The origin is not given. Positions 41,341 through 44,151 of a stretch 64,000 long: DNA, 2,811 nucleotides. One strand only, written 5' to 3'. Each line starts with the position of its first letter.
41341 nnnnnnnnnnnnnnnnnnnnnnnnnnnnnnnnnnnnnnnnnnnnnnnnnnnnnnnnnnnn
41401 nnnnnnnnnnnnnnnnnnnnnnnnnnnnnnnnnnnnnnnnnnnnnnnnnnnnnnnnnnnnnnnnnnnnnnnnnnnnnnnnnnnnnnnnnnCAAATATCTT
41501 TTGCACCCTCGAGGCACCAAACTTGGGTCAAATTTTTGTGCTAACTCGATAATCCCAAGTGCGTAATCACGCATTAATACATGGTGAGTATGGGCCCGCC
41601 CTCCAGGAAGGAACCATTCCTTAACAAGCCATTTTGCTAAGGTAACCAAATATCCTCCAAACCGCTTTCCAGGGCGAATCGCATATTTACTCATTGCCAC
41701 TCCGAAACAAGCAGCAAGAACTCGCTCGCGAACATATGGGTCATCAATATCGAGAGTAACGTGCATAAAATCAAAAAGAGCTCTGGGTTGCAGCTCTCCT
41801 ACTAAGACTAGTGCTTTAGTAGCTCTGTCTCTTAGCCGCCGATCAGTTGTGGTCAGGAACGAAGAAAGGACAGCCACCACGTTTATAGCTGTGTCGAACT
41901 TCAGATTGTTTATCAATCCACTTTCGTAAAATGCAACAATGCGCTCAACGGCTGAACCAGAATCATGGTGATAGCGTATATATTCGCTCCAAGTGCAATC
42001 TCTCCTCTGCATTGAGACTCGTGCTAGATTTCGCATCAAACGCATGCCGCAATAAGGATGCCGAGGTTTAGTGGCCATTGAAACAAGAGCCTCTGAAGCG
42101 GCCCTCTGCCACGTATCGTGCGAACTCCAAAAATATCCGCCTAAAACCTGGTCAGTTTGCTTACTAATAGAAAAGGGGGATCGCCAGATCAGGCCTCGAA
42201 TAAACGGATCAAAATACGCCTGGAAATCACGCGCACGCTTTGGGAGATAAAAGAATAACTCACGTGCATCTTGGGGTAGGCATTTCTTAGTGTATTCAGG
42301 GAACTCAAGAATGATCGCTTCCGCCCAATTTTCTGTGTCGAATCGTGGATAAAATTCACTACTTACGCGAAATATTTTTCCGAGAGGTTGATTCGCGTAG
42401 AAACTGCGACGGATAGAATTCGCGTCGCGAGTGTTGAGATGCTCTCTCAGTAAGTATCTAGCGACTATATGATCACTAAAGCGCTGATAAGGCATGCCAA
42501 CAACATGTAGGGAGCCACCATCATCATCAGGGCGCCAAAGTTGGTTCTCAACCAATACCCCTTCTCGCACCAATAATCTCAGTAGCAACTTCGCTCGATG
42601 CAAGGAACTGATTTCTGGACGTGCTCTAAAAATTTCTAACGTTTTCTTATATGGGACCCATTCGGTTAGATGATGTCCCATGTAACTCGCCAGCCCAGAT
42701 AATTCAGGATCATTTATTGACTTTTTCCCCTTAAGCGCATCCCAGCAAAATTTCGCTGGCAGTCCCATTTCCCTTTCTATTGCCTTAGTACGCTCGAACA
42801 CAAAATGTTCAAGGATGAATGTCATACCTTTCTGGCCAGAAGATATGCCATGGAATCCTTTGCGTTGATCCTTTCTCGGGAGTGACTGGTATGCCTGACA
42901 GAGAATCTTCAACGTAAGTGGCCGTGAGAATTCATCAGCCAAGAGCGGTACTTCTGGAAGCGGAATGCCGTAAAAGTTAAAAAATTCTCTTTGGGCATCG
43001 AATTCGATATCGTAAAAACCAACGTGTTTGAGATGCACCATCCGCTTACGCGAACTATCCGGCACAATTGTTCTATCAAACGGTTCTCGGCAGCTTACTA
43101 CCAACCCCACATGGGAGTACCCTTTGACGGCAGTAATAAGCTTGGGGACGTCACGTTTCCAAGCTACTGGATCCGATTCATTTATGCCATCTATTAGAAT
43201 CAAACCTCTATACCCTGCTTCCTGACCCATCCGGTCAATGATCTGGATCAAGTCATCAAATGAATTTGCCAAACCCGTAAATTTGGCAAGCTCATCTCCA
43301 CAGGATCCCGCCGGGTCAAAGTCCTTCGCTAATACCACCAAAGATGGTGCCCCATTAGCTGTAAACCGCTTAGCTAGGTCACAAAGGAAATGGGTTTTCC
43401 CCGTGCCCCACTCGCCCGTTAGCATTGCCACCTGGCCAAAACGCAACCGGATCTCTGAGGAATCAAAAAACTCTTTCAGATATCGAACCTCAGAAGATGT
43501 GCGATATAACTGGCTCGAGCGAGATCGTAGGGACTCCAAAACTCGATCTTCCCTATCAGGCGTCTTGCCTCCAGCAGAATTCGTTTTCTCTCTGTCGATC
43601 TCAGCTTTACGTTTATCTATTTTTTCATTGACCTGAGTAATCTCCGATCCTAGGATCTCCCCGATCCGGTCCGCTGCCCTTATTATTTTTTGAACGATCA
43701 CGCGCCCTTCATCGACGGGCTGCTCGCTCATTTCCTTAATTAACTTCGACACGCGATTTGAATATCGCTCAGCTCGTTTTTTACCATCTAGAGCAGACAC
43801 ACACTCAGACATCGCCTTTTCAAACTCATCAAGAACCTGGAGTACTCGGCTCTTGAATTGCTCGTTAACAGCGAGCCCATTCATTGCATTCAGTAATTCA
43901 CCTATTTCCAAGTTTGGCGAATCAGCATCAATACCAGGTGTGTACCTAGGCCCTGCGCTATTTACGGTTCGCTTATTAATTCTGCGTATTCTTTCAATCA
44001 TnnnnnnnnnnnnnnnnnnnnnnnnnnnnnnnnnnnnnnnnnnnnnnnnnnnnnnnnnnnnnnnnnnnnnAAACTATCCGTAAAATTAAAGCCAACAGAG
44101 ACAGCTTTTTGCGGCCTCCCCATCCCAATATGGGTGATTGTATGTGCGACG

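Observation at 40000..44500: A giant orphan STAND/KAP-like NTPase with an XRE partner is a candidate NLR-like immune sensor with no recognisable effector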

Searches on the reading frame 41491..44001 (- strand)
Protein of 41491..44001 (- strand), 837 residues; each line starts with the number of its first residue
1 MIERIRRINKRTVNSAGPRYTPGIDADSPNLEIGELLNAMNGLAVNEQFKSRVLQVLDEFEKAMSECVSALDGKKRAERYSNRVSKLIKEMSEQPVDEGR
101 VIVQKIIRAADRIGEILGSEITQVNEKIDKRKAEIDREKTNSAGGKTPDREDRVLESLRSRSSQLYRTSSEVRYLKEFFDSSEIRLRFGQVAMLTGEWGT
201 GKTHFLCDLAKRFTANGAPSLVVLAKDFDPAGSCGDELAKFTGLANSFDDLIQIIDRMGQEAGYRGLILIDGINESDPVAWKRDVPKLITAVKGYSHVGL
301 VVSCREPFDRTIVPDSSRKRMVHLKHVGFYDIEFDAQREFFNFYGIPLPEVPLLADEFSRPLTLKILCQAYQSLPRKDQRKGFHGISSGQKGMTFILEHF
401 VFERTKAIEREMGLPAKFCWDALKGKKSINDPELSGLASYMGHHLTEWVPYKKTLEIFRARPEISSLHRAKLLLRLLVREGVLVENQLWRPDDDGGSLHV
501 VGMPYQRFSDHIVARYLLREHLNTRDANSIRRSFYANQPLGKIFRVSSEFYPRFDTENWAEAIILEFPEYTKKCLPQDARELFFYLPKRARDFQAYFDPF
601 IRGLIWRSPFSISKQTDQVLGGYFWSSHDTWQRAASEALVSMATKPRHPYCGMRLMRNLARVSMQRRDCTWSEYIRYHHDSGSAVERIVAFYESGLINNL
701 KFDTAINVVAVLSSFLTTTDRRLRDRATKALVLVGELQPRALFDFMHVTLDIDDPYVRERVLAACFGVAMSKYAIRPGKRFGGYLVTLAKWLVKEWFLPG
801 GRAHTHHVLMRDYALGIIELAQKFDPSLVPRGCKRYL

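Call 64: search_protein_representatives(protein=window:41491-44001:-)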
Query: 837 residues. Proteins with E-value up to 0.001 (for the whole library): 2896; up to 1e-10: 2253; up to 1e-30: 1045. The best 150 are listed.
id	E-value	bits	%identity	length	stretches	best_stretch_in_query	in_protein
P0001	0.0e+00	1932.3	100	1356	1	1-837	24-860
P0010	8.2e-234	795.1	46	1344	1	3-825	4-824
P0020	1.9e-215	734.3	44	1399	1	6-836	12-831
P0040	1.6e-213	727.9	42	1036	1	4-836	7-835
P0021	7.1e-211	719.2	43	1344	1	5-829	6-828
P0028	3.2e-205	700.5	43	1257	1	2-822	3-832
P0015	1.3e-204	698.5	43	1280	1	60-837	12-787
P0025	9.9e-196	669.1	41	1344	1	4-837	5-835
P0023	1.9e-191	654.9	41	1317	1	2-824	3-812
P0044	1.0e-179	616.1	38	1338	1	10-829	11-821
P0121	6.5e-172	590.3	41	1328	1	5-822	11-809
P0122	6.2e-162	557.3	38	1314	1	4-829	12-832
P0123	2.4e-161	555.4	38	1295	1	10-836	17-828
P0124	2.8e-161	555.1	37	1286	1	5-837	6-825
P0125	4.6e-161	554.4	39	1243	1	4-837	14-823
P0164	8.1e-131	454.4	38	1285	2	190-829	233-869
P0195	2.8e-98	346.7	31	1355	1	3-826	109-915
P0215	2.2e-82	294.2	32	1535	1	15-822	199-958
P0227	2.6e-75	270.8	32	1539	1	11-825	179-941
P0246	1.3e-70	255.2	29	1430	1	6-823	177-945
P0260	9.8e-68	245.7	30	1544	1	170-825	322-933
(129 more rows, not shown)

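Call 84: search_protein_families(library=ncbifam, alignment_id=A7, max_evalue=1e-290)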
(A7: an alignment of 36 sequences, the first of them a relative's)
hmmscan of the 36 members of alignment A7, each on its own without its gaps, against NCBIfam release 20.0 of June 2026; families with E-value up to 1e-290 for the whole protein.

A. member 1, P0215 (1535 aa): 1 family
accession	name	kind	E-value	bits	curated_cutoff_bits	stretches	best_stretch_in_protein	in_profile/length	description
NF041813.1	Avs2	equivalog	0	1161.8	1000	1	199-1510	3-1317/1317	AVAST type 2 anti-phage system protein Avs2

B. families by the number of members that match (of 36 scanned): 1 family
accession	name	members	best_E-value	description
NF041813.1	Avs2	14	0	AVAST type 2 anti-phage system protein Avs2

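Call 95: search_protein_families(library=pfam, proteins=[P0215, P0227, P0246, P0195, P0164], max_evalue=0.01)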
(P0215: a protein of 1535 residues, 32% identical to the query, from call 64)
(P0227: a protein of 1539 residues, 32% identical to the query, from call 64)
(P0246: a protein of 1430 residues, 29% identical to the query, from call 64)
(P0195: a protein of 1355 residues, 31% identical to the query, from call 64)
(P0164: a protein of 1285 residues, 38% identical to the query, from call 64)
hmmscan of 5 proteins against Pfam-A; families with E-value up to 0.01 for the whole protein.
P0215 (1535 aa): 0 families

P0227 (1539 aa): 1 family
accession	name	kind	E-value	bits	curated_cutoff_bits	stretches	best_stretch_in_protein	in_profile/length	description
PF13401.12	AAA_22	-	0.00021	22.1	27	1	348-428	8-91/130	AAA domain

P0246 (1430 aa): 3 families
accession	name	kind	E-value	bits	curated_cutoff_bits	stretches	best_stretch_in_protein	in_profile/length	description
PF13401.12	AAA_22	-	0.00054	20.7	27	1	351-432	5-91/130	AAA domain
PF13191.12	AAA_16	-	0.0027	18.6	32.6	1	336-419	8-85/167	AAA ATPase domain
PF05729.18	NACHT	-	0.0094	16.2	26.7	0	354-497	3-156/167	NACHT domain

P0195 (1355 aa): 1 family
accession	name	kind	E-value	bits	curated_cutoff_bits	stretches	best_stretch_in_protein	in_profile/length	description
PF13401.12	AAA_22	-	0.0016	19.2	27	1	284-369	5-94/130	AAA domain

P0164 (1285 aa): 2 families
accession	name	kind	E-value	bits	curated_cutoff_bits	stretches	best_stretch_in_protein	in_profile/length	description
PF13401.12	AAA_22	-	2.1e-08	35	27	1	232-319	5-95/130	AAA domain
PF05729.18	NACHT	-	2.5e-05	24.6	26.7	1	234-374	2-152/167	NACHT domain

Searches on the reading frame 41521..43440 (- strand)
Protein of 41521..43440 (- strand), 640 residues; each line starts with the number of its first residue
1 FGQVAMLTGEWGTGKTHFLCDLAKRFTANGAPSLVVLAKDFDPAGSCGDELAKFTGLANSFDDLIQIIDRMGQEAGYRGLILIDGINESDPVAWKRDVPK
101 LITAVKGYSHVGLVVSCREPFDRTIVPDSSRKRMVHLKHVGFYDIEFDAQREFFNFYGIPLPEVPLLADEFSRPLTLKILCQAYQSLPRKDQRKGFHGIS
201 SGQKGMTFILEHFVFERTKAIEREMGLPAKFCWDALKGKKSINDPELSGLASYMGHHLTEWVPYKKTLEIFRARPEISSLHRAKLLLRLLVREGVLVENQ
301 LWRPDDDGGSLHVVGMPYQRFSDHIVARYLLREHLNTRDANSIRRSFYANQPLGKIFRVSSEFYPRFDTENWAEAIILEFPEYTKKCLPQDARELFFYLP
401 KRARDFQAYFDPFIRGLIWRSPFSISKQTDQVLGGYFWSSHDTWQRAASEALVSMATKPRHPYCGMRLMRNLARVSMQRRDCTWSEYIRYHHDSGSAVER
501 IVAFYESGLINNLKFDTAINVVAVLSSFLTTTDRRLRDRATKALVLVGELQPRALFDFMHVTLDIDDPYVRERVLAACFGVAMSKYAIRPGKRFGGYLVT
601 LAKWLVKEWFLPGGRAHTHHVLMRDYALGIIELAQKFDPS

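Call 22: search_protein_families(library=pfam, proteins=[window:41521-43440:-], max_evalue=10)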
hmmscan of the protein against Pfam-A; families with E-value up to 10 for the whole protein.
window:41521-43440:- (640 aa): 8 families
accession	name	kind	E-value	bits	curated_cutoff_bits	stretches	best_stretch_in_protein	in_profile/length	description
PF07693.20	KAP_NTPase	-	0.0062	16.3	20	1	5-27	23-45/293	KAP family P-loop domain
PF13646.12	HEAT_2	-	0.018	15.8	27.7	1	521-576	32-85/88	HEAT repeats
PF13401.12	AAA_22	-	0.022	15.5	27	1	4-85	7-92/130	AAA domain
PF05729.18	NACHT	-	0.029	14.6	26.7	1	4-137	2-148/167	NACHT domain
PF13481.12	AAA_25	-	0.11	12.5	27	1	2-33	33-63/195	AAA domain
PF00448.28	SRP54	-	0.14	12.2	22.7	1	4-40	3-38/196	SRP54-type protein, GTPase domain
PF13604.12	AAA_30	-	0.24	11.5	27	1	3-44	19-59/191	AAA domain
PF02367.23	TsaE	-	0.28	11.6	26.6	1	3-28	22-47/128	Threonylcarbamoyl adenosine biosynthesis protein TsaE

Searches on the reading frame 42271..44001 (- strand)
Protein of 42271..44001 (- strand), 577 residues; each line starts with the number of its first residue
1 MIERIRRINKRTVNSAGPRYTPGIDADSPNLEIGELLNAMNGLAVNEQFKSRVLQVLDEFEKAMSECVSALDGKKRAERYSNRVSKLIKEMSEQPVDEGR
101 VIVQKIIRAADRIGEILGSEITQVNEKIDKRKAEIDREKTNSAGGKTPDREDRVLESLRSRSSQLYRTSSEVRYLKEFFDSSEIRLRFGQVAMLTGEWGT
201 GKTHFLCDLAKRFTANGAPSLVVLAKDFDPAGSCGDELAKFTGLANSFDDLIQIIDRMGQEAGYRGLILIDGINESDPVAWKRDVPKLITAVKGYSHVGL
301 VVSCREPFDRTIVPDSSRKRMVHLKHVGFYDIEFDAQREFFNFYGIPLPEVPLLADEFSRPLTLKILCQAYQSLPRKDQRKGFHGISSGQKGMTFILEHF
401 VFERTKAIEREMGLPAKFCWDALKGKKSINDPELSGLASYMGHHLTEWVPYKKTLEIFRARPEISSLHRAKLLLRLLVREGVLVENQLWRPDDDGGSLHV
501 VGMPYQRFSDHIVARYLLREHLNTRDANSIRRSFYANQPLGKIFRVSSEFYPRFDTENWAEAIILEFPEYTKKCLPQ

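Call 62: predict_structure(alignment_id=A3)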
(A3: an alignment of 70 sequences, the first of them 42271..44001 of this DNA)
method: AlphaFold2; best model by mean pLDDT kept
length: 577 residues; sequences in the alignment: 70
mean_pLDDT: 88.5   pTM: 0.82
mean pLDDT of the five models: 88.5, 87.5, 87.1, 85.8, 85.6
residues with pLDDT >= 90: 377; 70-90: 157; 50-70: 34; < 50: 9
segments of 3 or more residues with pLDDT < 50: 22-29
pLDDT, mean of each block of 10 residues (from residue 1): 95 78 46 85 96 97 91 90 97 92 97 96 96 89 60 90 95 97 96 91 91 93 93 93 97 98 97 91 97 97 93 95 89 74 74 67 76 76 57 79 91 96 94 96 94 97 95 89 85 86 85 93 96 94 86 84 89 86
secondary structure, 60 per line:
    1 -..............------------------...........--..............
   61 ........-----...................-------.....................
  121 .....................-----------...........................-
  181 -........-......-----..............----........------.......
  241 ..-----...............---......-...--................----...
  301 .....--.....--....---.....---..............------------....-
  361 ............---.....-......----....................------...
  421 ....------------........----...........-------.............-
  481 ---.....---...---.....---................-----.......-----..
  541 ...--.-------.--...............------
elements in order: H2-15 H34-44 H47-68 H74-92 H100-141 H153-179 H182-189 E191-196 H202-215 E220-224 H234-242 H248-262 E266-271 H278-293 E298-305 H308-312 H315-318 E322-326 H330-343 H356-359 H361-372 H376-380 H382-387 H392-411 H418-424 H437-444 H451-459 H467-479 E484-488 E498-502 H506-521 H527-533 H539-543 H557-571

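Call 66: fold_search(model_id=the predicted structure, library=pdb)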
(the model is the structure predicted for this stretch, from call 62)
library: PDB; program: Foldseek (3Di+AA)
matches with E <= 10: 928; with E <= 0.001: 41
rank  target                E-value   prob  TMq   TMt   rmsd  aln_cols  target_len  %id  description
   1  1fnn_A                4.1e-07  1.00  0.26  0.37  15.7       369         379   14  CRYSTAL STRUCTURE OF CDC6P FROM PYROBACULUM AEROPHILUM (released 2000-10-04)
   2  2qby_A                9.5e-06  1.00  0.24  0.33  10.9       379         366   11  Crystal structure of a heterodimer of Cdc6/Orc1 initiators bound to origin DNA (from S. solfataricus) (released 2007-09-11)
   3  2qby_B                1.3e-05  1.00  0.25  0.35  11.4       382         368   13  Crystal structure of a heterodimer of Cdc6/Orc1 initiators bound to origin DNA (from S. solfataricus) (released 2007-09-11)
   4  8s0e_E                2.5e-05  1.00  0.21  0.31  17.1       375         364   12  H. sapiens OCCM bound to double stranded DNA (released 2024-10-02)
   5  4xgc_E                2.8e-05  1.00  0.24  0.32  16.6       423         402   12  Crystal structure of the eukaryotic origin recognition complex (released 2015-04-01)
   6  2v1u_A                3.1e-05  1.00  0.27  0.36   9.3       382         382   14  STRUCTURE OF THE AEROPYRUM PERNIX ORC1 PROTEIN IN COMPLEX WITH DNA (released 2007-09-18)
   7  8fvu_A                5.8e-05  1.00  0.29  0.15  10.3       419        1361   13  Cryo-EM structure of human Needle/NAIP/NLRC4 (R288A) (released 2024-01-03)
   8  7jk5_E                6.0e-05  1.00  0.23  0.32  16.1       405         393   12  Structure of Drosophila ORC bound to DNA (released 2020-09-09)
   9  8s0c_E                6.6e-05  1.00  0.21  0.30  17.5       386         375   12  H. sapiens ORC1-5 bound to double stranded DNA as part of the MCM-ORC complex (released 2024-10-02)
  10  5ujm_E                8.6e-05  1.00  0.21  0.31  16.1       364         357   12  Structure of the active form of human Origin Recognition Complex and its ATPase motor module (released 2017-02-08)
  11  8zp5_B                9.4e-05  1.00  0.19  0.28  12.9       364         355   12  Cryo-EM structure of origin recognition complex (Orc5 basic patch mutations) with ARS1 DNA bound (released 2025-04-16)
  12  7zbh_B                9.8e-05  1.00  0.23  0.33  16.4       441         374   12  ATP-dependent zinc metalloprotease FtsH (BB0789) from Borrelia burgdorferi (released 2023-04-05)
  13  7jpq_E                1.3e-04  1.00  0.24  0.33  14.6       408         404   13  ORC-O2-5: Human Origin Recognition Complex (ORC) with subunits 2,3,4,5 (released 2020-09-02)
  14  8dgf_A                1.3e-04  1.00  0.31  0.14  11.0       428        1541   13  Avs4 bound to phage PhiV-1 portal (released 2022-08-03)
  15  7jpp_E                1.3e-04  1.00  0.24  0.32  13.9       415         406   13  ORC-O2WH: Human Origin Recognition Complex (ORC) with dynamic/unresolved ORC1 AAA+ domain (released 2020-09-09)
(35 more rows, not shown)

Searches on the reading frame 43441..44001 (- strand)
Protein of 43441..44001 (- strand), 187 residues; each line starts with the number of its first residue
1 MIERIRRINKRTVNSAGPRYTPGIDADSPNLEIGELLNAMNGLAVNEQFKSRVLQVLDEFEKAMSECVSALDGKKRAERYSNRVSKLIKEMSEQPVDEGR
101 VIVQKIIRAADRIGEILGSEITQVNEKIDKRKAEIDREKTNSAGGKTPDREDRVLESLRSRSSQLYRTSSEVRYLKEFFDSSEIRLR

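Call 20: search_protein_families(library=padloc, proteins=[window:43441-44001:-], max_evalue=1)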
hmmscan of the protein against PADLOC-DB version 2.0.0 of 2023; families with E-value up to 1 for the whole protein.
window:43441-44001:- (187 aa): 2 families
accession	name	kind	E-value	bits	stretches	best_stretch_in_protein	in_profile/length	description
PDLC02164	Avs2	-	1.1e-08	31.4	1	6-186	177-341/1504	-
PDLC02162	Avs2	-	2.4e-06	23.8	1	7-134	175-299/1379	-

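Call 21: search_protein_families(library=ncbifam, proteins=[window:43441-44001:-], max_evalue=1)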
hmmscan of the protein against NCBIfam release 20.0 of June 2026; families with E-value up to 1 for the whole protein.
window:43441-44001:- (187 aa): 3 families
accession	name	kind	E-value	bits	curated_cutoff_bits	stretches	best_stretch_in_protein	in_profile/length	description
NF009992.0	PRK13461.1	equivalog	0.0035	16.9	127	1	46-141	23-116/159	F0F1 ATP synthase subunit B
TIGR01760.1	tape_meas_TP901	equivalog_domain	0.17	10.9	28.8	0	56-99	14-56/349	phage tail tape measure protein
NF053525.1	thylo_ssr2422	subfamily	0.95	9.9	38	0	46-86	7-34/77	ssr2422 family thylakoid membrane protein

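Call 22: search_protein_families(library=pfam, proteins=[window:43441-44001:-], max_evalue=10)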
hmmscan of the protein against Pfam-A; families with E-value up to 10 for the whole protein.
window:43441-44001:- (187 aa): 6 families
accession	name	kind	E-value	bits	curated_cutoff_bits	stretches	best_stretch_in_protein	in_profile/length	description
PF01385.25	OrfB_IS605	-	0.034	14.8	30.5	1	52-113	45-106/120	Probable transposase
PF10168.15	Nup88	-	0.069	11.4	24.4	1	73-178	590-700/702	Nuclear pore component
PF09358.15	E1_UFD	-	0.072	14.2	25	1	71-104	42-75/93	Ubiquitin fold domain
PF07464.16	ApoLp-III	-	0.079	13.5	36.3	1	82-139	21-78/146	Apolipophorin-III precursor (apoLp-III)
PF07303.18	Occludin_ELL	-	0.15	13.3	31.2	1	117-176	27-86/101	Occludin homology domain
PF07083.16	DUF1351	-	0.22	11.7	27.8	1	48-136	77-162/210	Protein of unknown function (DUF1351)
